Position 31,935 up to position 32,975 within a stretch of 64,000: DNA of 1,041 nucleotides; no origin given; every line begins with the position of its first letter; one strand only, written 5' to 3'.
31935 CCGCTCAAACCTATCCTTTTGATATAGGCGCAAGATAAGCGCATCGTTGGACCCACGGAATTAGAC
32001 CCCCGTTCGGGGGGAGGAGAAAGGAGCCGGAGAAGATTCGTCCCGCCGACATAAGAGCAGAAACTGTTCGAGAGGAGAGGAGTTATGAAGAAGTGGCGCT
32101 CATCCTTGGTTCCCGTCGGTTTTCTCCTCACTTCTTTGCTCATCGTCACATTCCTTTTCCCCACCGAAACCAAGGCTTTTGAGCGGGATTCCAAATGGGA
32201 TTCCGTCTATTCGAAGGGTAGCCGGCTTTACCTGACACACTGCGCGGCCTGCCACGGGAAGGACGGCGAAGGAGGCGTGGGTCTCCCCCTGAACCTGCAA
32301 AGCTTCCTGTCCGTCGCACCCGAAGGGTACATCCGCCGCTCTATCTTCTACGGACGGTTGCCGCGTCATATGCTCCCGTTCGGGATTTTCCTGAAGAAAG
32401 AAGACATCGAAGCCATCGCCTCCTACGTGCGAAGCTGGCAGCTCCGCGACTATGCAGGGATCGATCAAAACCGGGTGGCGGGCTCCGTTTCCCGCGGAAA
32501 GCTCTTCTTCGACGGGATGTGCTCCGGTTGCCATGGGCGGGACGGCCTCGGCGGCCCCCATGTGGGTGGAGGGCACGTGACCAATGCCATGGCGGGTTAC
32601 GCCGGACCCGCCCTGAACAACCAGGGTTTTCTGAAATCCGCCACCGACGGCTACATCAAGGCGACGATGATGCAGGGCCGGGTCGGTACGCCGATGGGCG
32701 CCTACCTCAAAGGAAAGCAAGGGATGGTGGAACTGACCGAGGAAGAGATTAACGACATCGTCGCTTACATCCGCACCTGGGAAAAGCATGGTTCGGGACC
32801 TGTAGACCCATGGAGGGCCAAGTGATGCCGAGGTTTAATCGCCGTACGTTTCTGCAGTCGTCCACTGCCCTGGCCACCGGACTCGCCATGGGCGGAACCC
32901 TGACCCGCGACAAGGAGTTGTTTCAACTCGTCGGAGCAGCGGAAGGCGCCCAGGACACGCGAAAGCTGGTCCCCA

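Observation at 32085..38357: Atypical Nap-like periplasmic molybdoenzyme module: class-I-type diheme cytochrome, NapA-like, NapG-like, extended NapH-like and a second NapG-like, with no NapB/NapC/NapD/NapF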

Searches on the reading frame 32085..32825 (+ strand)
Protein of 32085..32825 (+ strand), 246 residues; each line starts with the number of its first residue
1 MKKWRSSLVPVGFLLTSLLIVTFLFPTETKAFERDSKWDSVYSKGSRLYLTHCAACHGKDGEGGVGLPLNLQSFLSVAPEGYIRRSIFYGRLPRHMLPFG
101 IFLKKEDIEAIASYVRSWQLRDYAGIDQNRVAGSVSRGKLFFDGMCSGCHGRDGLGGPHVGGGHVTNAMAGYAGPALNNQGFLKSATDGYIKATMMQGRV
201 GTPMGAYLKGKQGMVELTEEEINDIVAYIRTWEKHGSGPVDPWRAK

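Call 3: search_protein_families(library=pfam, proteins=[window:32085-32825:+], max_evalue=0.01)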
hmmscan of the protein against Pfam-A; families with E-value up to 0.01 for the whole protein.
window:32085-32825:+ (246 aa): 3 families
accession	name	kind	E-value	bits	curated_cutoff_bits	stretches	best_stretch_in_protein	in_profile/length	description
PF00034.26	Cytochrom_C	-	1.8e-20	74.5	21.3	2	136-231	2-88/90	Cytochrome c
PF13442.11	Cytochrome_CBB3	-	6.1e-18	65.4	27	2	43-115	4-68/68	Cytochrome C oxidase, cbb3-type, subunit III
PF14495.11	Cytochrom_C550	-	0.0099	16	27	0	42-58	26-42/136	Cytochrome c-550 domain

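Call 4: search_protein_families(library=ncbifam, proteins=[window:32085-32825:+], max_evalue=0.01)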
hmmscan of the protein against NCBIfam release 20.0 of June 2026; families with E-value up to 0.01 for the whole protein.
window:32085-32825:+ (246 aa): 12 families
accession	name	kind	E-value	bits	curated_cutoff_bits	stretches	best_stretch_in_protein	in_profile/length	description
TIGR00782.1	ccoP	equivalog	1.3e-17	64.1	179.95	1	42-175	107-243/285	cytochrome-c oxidase, cbb3-type subunit III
NF011054.0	PRK14486.1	equivalog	5e-14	52.5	447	2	41-119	214-291/294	putative bifunctional cbb3-type cytochrome c oxidase subunit II/cytochrome c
TIGR03872.1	cytochrome_MoxG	equivalog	1.1e-11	45.1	147.8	1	39-121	41-124/133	cytochrome c(L), periplasmic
NF050122.1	bc1_QcrC_actin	exception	1.6e-11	44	200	1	14-234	11-213/253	cytochrome bc1 complex diheme cytochrome c subunit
NF045773.1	cytochro_C550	exception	1.4e-08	34.7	125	1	38-116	45-117/118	cytochrome c550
NF045774.1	cytochro_C551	exception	1.8e-08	34.3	118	1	39-115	36-106/110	cytochrome c551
NF045930.1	Cytc6PetJCyano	equivalog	3.3e-07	30.2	135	0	41-116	27-103/110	cytochrome c6 PetJ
TIGR03874.1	4cys_cytochr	equivalog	0.0011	18.8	161.75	0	34-68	25-59/143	c-type cytochrome, methanol metabolism-related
TIGR04494.1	c550_PedF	equivalog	0.0018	18.1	122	0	44-117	53-129/133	cytochrome c-550 PedF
TIGR02603.1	CxxCH_TIGR02603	domain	0.0019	18.2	68.15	0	43-64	4-25/134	putative heme-binding domain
TIGR03045.1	PS_II_C550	equivalog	0.0043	16.7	177.75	0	42-58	51-67/159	photosystem II cytochrome c-550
NF040606.1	CytoC_perox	subfamily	0.0088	15.3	150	0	42-59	298-315/524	di-heme-cytochrome C peroxidase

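Call 62: search_solved_structures(query=window:32085-32822:+, max_evalue=0.001, show_alignments=1)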
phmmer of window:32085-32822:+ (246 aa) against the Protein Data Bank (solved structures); distinct sequences matched with E-value up to 0.001: 15.
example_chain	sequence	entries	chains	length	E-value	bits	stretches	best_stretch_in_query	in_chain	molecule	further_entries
8snh_G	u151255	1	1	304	1.2e-12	51.2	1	34-175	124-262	Cbb3-type cytochrome c oxidase subunit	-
3mk7_C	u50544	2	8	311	2.7e-11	46.8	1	42-178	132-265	Cytochrome c oxidase, cbb3-type, subunit P | Cbb3-type cytochrome c oxidase subunit CcoP1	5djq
8smr_G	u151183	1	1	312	5.5e-10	42.5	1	37-174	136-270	Cbb3-type cytochrome c oxidase subunit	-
6xkx_p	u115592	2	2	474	3.4e-07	33.3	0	42-176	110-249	Cbb3-type cytochrome c oxidase subunit CcoP,Cytochrome c-type cyt cy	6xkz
9wcx_U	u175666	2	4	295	3.6e-05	26.7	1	18-162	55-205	Cytochrome bc1 complex cytochrome c subunit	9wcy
6hwh_M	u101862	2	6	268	5.5e-05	26.1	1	26-175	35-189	Cytochrome bc1 complex cytochrome c subunit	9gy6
8ovc_O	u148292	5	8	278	6.3e-05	25.9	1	26-175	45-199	Cytochrome bc1 complex cytochrome c subunit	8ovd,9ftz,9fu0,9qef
6adq_C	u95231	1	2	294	8.3e-05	25.5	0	25-175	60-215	Cytochrome bc1 complex cytochrome c subunit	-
8uf3_A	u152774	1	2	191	0.00011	25.1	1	43-168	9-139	Cytochrome C4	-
6q2u_A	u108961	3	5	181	0.00012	25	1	51-167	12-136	Cytochrome c4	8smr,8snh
5mxy_A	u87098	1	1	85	0.00022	24.1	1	45-118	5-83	Cytochrome c-552 Ks_3358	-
2d0w_A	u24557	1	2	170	0.00024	24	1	43-127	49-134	cytochrome cL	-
9g83_v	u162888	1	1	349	0.0004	23.2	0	43-174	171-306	Cbb3-type cytochrome c oxidase subunit CcoP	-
5mxz_A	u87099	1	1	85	0.00078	22.3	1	45-118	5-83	Cytochrome c-552 Ks_3358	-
7rh5_O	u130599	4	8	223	0.00079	22.3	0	43-167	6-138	Cytochrome bc1 complex cytochrome c subunit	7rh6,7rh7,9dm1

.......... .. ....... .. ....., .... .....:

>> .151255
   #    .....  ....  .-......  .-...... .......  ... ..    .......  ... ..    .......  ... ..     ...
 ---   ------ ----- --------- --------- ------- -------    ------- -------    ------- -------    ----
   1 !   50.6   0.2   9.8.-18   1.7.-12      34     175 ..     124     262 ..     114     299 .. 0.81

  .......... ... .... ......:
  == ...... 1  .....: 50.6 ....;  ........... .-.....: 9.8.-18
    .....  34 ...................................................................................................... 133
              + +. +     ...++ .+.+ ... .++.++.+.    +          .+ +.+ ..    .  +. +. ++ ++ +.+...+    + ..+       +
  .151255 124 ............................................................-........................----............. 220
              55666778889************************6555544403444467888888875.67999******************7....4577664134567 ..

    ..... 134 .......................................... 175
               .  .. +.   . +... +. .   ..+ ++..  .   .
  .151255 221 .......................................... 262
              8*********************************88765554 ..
